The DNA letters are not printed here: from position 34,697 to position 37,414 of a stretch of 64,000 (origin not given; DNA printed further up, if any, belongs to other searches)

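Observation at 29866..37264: Minimal rvh-like T4SS locus: virB4 translationally coupled to a single giant virB6, with no virB3 upstream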

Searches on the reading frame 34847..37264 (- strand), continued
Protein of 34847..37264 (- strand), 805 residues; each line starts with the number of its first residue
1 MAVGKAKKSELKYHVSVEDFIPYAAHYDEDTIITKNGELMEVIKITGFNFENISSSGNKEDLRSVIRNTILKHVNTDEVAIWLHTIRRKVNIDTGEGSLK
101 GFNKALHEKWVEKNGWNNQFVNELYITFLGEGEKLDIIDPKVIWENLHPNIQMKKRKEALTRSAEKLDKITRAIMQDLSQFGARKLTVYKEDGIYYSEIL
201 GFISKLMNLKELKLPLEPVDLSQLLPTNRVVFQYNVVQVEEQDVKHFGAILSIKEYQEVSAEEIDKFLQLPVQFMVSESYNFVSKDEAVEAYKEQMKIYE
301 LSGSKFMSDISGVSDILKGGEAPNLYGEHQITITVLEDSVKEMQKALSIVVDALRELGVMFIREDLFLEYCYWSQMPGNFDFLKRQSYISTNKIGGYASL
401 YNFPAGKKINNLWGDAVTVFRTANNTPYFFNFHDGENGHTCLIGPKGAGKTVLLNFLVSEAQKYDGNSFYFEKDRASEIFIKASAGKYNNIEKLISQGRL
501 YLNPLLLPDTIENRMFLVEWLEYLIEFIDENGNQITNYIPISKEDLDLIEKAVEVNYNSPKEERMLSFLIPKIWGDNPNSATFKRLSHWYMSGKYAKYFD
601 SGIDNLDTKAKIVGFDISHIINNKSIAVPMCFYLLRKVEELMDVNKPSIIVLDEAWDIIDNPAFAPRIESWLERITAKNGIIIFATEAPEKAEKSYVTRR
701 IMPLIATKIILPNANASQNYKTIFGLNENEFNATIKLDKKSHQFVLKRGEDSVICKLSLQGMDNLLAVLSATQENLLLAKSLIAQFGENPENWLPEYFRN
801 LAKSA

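Call 47: find_homologous_proteins(query=L067:9965-12373:+, max_evalue=1e-50)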
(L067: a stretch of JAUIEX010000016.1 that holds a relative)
Query L067:9965-12373:+ (802 aa): 3838 proteins with E <= 1e-50 among 8000 candidates; the best 120 are listed.
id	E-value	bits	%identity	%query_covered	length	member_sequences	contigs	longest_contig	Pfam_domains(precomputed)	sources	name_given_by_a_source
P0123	0.0e+0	1822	100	100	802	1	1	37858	PF19044.7,PF27097.1,PF12846.14,PF03135.20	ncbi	-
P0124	0.0e+0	1211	65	100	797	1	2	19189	PF19044.7,PF27097.1,PF12846.14,PF03135.20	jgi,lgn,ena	-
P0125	0.0e+0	1193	64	100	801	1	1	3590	PF19044.7,PF27097.1,PF13401.13,PF12846.14,PF03135.20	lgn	-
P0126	0.0e+0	1192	64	100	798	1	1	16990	PF19044.7,PF27097.1,PF12846.14,PF03135.20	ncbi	-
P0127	0.0e+0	1183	64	100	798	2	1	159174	PF19044.7,PF27097.1,PF12846.14,PF03135.20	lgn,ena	-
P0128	0.0e+0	1166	62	100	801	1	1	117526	PF19044.7,PF27097.1,PF12846.14,PF03135.20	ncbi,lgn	-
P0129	0.0e+0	1165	63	100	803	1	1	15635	PF19044.7,PF27097.1,PF12846.14,PF03135.20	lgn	-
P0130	0.0e+0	1164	62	100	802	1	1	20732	PF19044.7,PF27097.1,PF12846.14,PF03135.20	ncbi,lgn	-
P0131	0.0e+0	1150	63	100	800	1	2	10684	PF19044.7,PF27097.1,PF12846.14,PF03135.20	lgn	-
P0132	0.0e+0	1145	63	100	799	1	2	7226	PF19044.7,PF27097.1,PF13401.13,PF12846.14,PF03135.20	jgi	jgi:type IV secretion system protein VirB4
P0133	0.0e+0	1140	62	100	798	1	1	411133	PF19044.7,PF27097.1,PF13401.13,PF12846.14,PF03135.20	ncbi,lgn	-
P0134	0.0e+0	1139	61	100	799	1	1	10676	PF19044.7,PF27097.1,PF12846.14,PF03135.20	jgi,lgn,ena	-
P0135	0.0e+0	1128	61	100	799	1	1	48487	PF19044.7,PF27097.1,PF12846.14,PF03135.20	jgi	jgi:type IV secretion system protein VirB4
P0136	0.0e+0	1118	61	100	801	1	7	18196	PF19044.7,PF27097.1,PF13401.13,PF12846.14,PF03135.20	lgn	-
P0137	0.0e+0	1113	60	100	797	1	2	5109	PF19044.7,PF27097.1,PF12846.14,PF03135.20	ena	-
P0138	0.0e+0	1105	60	100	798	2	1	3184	PF19044.7,PF27097.1,PF13401.13,PF12846.14,PF03135.20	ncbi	-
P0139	0.0e+0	1104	60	100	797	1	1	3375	PF19044.7,PF27097.1,PF13401.13,PF12846.14,PF03135.20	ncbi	-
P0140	0.0e+0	1097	60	100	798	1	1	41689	PF19044.7,PF27097.1,PF12846.14,PF03135.20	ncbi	-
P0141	0.0e+0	1096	60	100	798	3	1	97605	PF19044.7,PF27097.1,PF12846.14,PF03135.20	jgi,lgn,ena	-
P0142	0.0e+0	1095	60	100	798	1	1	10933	PF19044.7,PF27097.1,PF12846.14,PF03135.20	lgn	-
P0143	0.0e+0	1092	59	100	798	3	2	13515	PF19044.7,PF27097.1,PF12846.14,PF03135.20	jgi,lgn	jgi:type IV secretion system protein VirB4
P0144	0.0e+0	1091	60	100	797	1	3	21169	PF19044.7,PF27097.1,PF12846.14,PF03135.20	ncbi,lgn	-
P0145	0.0e+0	1090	60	100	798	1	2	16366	PF19044.7,PF27097.1,PF12846.14,PF03135.20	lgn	-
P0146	0.0e+0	1084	60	100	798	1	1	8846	PF19044.7,PF27097.1,PF13401.13,PF12846.14,PF03135.20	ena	-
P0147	0.0e+0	1082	59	100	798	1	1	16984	PF19044.7,PF27097.1,PF12846.14,PF03135.20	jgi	jgi:type IV secretion system protein VirB4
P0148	0.0e+0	1078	59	100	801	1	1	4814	PF19044.7,PF27097.1,PF12846.14,PF03135.20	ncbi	-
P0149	0.0e+0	1078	60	99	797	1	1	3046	PF19044.7,PF27097.1,PF00005.34,PF13401.13,PF12846.14,PF03135.20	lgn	-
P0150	0.0e+0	1071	59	100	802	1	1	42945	PF19044.7,PF27097.1,PF12846.14,PF03135.20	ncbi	-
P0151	0.0e+0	1070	58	100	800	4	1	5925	PF19044.7,PF27097.1,PF03135.20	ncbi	-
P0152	0.0e+0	1069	59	100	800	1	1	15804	PF19044.7,PF27097.1,PF13401.13,PF12846.14,PF03135.20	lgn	-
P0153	0.0e+0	1068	58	100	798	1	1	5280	PF19044.7,PF27097.1,PF03135.20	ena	-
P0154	0.0e+0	1065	56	100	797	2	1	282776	PF19044.7,PF27097.1,PF12846.14,PF03135.20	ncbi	-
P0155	0.0e+0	1064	59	99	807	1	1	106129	PF19044.7,PF27097.1,PF12846.14,PF03135.20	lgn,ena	-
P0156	0.0e+0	1064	58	100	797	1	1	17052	PF19044.7,PF27097.1,PF13401.13,PF12846.14,PF03135.20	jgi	jgi:type IV secretion system protein VirB4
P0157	0.0e+0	1063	58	100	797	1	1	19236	PF19044.7,PF27097.1,PF13401.13,PF12846.14,PF03135.20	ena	-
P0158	0.0e+0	1062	58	100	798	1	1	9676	PF19044.7,PF27097.1,PF03135.20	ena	-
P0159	0.0e+0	1062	58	99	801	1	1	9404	PF19044.7,PF27097.1,PF03135.20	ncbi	-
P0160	0.0e+0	1060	57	100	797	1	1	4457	PF19044.7,PF27097.1,PF13401.13,PF12846.14,PF03135.20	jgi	jgi:type IV secretion system protein VirB4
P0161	0.0e+0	1059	57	100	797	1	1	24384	PF19044.7,PF27097.1,PF13401.13,PF12846.14,PF03135.20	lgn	-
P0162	0.0e+0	1057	58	99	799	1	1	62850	PF19044.7,PF27097.1,PF03135.20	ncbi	-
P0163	0.0e+0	1057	57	99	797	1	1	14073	PF19044.7,PF27097.1,PF03135.20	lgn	-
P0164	0.0e+0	1056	57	100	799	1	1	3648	PF19044.7,PF27097.1,PF13401.13,PF12846.14,PF03135.20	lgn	-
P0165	0.0e+0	1055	58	99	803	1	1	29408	PF19044.7,PF27097.1,PF03135.20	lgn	-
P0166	0.0e+0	1055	57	99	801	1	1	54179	PF19044.7,PF27097.1,PF03135.20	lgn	-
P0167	0.0e+0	1054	58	100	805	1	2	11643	PF19044.7,PF27097.1,PF12846.14,PF03135.20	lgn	-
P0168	0.0e+0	1051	58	100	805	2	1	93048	PF10412.16,PF19044.7,PF27097.1,PF12846.14,PF03135.20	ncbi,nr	ncbi:MAG: VirB4 family type IV secretion/conjugal transfer ATPase [Rickettsiales bacterium]|nr:VirB4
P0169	0.0e+0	1051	57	99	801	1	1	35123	PF19044.7,PF27097.1,PF03135.20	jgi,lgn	jgi:type IV secretion system protein VirB4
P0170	0.0e+0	1050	57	100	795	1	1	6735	PF19044.7,PF27097.1,PF12846.14,PF03135.20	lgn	-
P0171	0.0e+0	1050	58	100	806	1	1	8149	PF19044.7,PF27097.1,PF12846.14,PF03135.20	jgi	jgi:type IV secretion system protein VirB4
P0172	0.0e+0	1050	56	100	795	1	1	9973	PF19044.7,PF27097.1,PF12846.14,PF03135.20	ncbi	-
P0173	0.0e+0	1049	58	100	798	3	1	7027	PF19044.7,PF27097.1,PF12846.14,PF03135.20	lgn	-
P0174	0.0e+0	1048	59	99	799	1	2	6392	PF19044.7,PF27097.1,PF13401.13,PF12846.14,PF03135.20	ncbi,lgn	-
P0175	0.0e+0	1048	58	100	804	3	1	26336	PF19044.7,PF27097.1,PF12846.14,PF03135.20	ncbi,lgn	-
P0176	0.0e+0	1048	57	99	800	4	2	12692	PF19044.7,PF27097.1,PF03135.20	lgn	-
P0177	0.0e+0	1047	58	100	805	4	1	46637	PF19044.7,PF27097.1,PF12846.14,PF03135.20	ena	-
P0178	0.0e+0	1047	56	99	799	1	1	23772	PF19044.7,PF27097.1,PF13401.13,PF12846.14,PF03135.20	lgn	-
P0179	0.0e+0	1047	58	100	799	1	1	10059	PF19044.7,PF27097.1,PF03135.20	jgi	jgi:type IV secretion system protein VirB4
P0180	0.0e+0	1046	58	100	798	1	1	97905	PF19044.7,PF27097.1,PF12846.14,PF03135.20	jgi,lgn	-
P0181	0.0e+0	1046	57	100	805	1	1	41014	PF19044.7,PF27097.1,PF12846.14,PF03135.20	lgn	-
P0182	0.0e+0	1046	58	100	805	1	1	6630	PF19044.7,PF27097.1,PF12846.14,PF03135.20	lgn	-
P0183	0.0e+0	1045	57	100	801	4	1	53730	PF19044.7,PF27097.1,PF12846.14,PF03135.20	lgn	-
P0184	0.0e+0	1045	57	99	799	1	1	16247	PF19044.7,PF27097.1,PF12846.14,PF03135.20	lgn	-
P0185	0.0e+0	1044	58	99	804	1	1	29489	PF10412.16,PF19044.7,PF27097.1,PF12846.14,PF03135.20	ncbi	-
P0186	0.0e+0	1044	57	100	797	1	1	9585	PF19044.7,PF27097.1,PF13401.13,PF12846.14,PF03135.20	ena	-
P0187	0.0e+0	1044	57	99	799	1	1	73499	PF19044.7,PF27097.1,PF03135.20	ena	-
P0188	0.0e+0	1044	58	99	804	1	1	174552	PF19044.7,PF27097.1,PF12846.14,PF03135.20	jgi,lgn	jgi:type IV secretion system protein VirB4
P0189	0.0e+0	1041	57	99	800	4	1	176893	PF19044.7,PF27097.1,PF12846.14,PF03135.20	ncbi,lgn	-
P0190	0.0e+0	1041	58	100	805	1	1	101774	PF19044.7,PF27097.1,PF12846.14,PF03135.20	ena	-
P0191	0.0e+0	1041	58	100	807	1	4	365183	PF19044.7,PF27097.1,PF12846.14,PF03135.20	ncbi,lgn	-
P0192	0.0e+0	1039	56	100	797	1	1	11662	PF19044.7,PF27097.1,PF13401.13,PF12846.14,PF03135.20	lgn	-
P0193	0.0e+0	1039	58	100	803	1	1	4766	PF19044.7,PF27097.1,PF13401.13,PF12846.14,PF03135.20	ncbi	-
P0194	0.0e+0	1039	57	99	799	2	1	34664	PF19044.7,PF27097.1,PF03135.20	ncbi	-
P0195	0.0e+0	1038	55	100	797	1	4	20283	PF19044.7,PF27097.1,PF12846.14,PF03135.20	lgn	-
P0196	0.0e+0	1038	57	100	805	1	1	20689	PF19044.7,PF27097.1,PF13401.13,PF12846.14,PF03135.20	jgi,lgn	jgi:type IV secretion system protein VirB4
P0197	0.0e+0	1038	57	99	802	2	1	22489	PF19044.7,PF27097.1,PF12846.14,PF03135.20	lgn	-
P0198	0.0e+0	1038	58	100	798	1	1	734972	PF10412.16,PF19044.7,PF27097.1,PF12846.14,PF03135.20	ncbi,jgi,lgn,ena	jgi:type IV secretion system protein VirB4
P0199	0.0e+0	1038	57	100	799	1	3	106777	PF19044.7,PF27097.1,PF12846.14,PF03135.20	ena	-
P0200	0.0e+0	1037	57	100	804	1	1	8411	PF19044.7,PF27097.1,PF13401.13,PF12846.14,PF03135.20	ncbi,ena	-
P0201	0.0e+0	1037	57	100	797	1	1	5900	PF19044.7,PF27097.1,PF13401.13,PF12846.14,PF03135.20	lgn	-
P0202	0.0e+0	1036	55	100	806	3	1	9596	PF19044.7,PF27097.1,PF12846.14,PF03135.20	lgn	-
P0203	0.0e+0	1035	56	100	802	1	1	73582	PF19044.7,PF27097.1,PF13401.13,PF12846.14,PF03135.20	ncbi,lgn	-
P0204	0.0e+0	1034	57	100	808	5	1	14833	PF19044.7,PF27097.1,PF12846.14,PF03135.20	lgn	-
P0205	0.0e+0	1033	56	99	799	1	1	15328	PF19044.7,PF27097.1,PF12846.14,PF03135.20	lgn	-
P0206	0.0e+0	1033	57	99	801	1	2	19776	PF19044.7,PF27097.1,PF12846.14,PF03135.20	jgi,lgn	jgi:type IV secretion system protein VirB4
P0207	0.0e+0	1033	57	100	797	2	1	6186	PF19044.7,PF27097.1,PF12846.14,PF03135.20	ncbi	-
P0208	0.0e+0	1032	56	100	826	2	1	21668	PF19044.7,PF27097.1,PF13401.13,PF12846.14,PF03135.20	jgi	jgi:type IV secretion system protein VirB4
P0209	0.0e+0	1031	57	100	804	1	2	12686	PF19044.7,PF27097.1,PF12846.14,PF03135.20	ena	-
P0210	0.0e+0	1030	58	100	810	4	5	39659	PF19044.7,PF27097.1,PF13401.13,PF12846.14,PF03135.20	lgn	-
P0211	0.0e+0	1030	57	99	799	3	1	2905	PF19044.7,PF27097.1,PF12846.14,PF03135.20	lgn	-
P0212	0.0e+0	1030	56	100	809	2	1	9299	PF19044.7,PF27097.1,PF13401.13,PF12846.14,PF03135.20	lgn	-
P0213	0.0e+0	1029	56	100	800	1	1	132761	PF19044.7,PF27097.1,PF12846.14,PF03135.20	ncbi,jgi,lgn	-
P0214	0.0e+0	1029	56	100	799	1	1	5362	PF19044.7,PF27097.1,PF12846.14,PF03135.20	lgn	-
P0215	0.0e+0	1029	57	100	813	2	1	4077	PF19044.7,PF27097.1,PF12846.14,PF03135.20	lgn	-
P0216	0.0e+0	1028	54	100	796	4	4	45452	PF19044.7,PF27097.1,PF12846.14,PF03135.20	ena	-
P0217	0.0e+0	1028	58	100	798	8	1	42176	PF10412.16,PF19044.7,PF27097.1,PF12846.14,PF03135.20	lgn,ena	-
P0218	0.0e+0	1028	57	100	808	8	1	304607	PF19044.7,PF27097.1,PF12846.14,PF03135.20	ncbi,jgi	jgi:type IV secretion system protein VirB4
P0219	0.0e+0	1028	57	100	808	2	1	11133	PF19044.7,PF27097.1,PF12846.14,PF03135.20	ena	-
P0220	0.0e+0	1028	57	100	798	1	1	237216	PF19044.7,PF27097.1,PF12846.14,PF03135.20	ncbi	-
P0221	0.0e+0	1028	57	99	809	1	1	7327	PF19044.7,PF27097.1,PF13401.13,PF12846.14,PF03135.20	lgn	-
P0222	0.0e+0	1028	58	100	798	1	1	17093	PF19044.7,PF27097.1,PF12846.14,PF03135.20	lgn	-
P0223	0.0e+0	1027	55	100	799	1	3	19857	PF19044.7,PF27097.1,PF12846.14,PF03135.20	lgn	-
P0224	0.0e+0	1027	57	100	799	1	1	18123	PF19044.7,PF27097.1,PF12846.14,PF03135.20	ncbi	-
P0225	0.0e+0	1027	57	100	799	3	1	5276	PF19044.7,PF27097.1,PF12846.14,PF03135.20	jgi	jgi:type IV secretion system protein VirB4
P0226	0.0e+0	1027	57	100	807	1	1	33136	PF19044.7,PF27097.1,PF12846.14,PF03135.20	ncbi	-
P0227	0.0e+0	1027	56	100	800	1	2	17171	PF19044.7,PF27097.1,PF12846.14,PF03135.20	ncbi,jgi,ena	jgi:type IV secretion system protein VirB4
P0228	0.0e+0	1026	57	100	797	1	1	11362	PF19044.7,PF27097.1,PF12846.14,PF03135.20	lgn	-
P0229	0.0e+0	1026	58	100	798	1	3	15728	PF19044.7,PF27097.1,PF13401.13,PF12846.14,PF03135.20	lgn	-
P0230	0.0e+0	1026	57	100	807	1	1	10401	PF19044.7,PF27097.1,PF12846.14,PF03135.20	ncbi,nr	ncbi:MAG: VirB4 family type IV secretion/conjugal transfer ATPase [Pseudomonadota bacterium]|nr:VirB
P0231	0.0e+0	1025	58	100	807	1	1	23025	PF19044.7,PF27097.1,PF13401.13,PF12846.14,PF03135.20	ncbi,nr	ncbi:MAG: VirB4 family type IV secretion/conjugal transfer ATPase [Pseudomonadota bacterium]|nr:VirB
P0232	0.0e+0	1025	57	99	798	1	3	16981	PF19044.7,PF27097.1,PF12846.14,PF03135.20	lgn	-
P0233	0.0e+0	1025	56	100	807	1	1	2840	PF19044.7,PF27097.1,PF12846.14,PF03135.20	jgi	jgi:type IV secretion system protein VirB4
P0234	0.0e+0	1025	56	100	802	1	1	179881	PF19044.7,PF27097.1,PF12846.14,PF03135.20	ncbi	-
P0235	0.0e+0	1024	56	100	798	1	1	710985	PF19044.7,PF27097.1,PF12846.14,PF03135.20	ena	-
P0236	0.0e+0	1024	57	100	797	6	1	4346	PF19044.7,PF27097.1,PF12846.14,PF03135.20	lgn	-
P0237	0.0e+0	1024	56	100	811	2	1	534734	PF19044.7,PF27097.1,PF12846.14,PF03135.20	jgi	jgi:type IV secretion system protein VirB4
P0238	0.0e+0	1024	56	100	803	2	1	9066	PF19044.7,PF27097.1,PF13401.13,PF12846.14,PF03135.20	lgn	-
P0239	0.0e+0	1024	58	100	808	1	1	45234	PF19044.7,PF27097.1,PF13401.13,PF12846.14,PF03135.20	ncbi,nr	ncbi:MAG: VirB4 family type IV secretion/conjugal transfer ATPase [Pseudomonadota bacterium]|nr:VirB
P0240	0.0e+0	1024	56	99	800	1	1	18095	PF19044.7,PF27097.1,PF13401.13,PF12846.14,PF03135.20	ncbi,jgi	jgi:type IV secretion system protein VirB4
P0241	0.0e+0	1024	55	100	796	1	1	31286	PF19044.7,PF27097.1,PF12846.14,PF03135.20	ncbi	-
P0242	0.0e+0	1024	56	99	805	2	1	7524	PF19044.7,PF27097.1,PF12846.14,PF03135.20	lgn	-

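Call 48: find_encoding_contigs(protein=P0128, flank=10000, max_places=3)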
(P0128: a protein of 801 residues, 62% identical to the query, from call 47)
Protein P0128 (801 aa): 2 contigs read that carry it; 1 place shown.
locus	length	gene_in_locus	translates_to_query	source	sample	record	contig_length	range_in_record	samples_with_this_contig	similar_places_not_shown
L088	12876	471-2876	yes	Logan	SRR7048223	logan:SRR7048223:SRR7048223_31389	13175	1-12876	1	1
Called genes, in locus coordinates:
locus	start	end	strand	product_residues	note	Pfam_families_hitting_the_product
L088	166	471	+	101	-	PF05101:VirB3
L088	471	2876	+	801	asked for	PF27097:VirB4_TrbE_N, PF12846:AAA_10 (faint), PF03135:CagE_TrbE_VirB, PF19044:P-loop_TraG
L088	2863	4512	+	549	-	-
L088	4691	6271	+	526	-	-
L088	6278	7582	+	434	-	PF04610:TrbL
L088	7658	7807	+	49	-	-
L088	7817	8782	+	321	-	PF01636:APH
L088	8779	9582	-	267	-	PF01113:DapB_N, PF05173:DapB_C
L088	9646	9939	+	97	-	-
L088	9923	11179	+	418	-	PF01743:PolyA_pol, PF12627:PolyA_pol_RNAbd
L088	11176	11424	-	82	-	PF02609:Exonuc_VII_S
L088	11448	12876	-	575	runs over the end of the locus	?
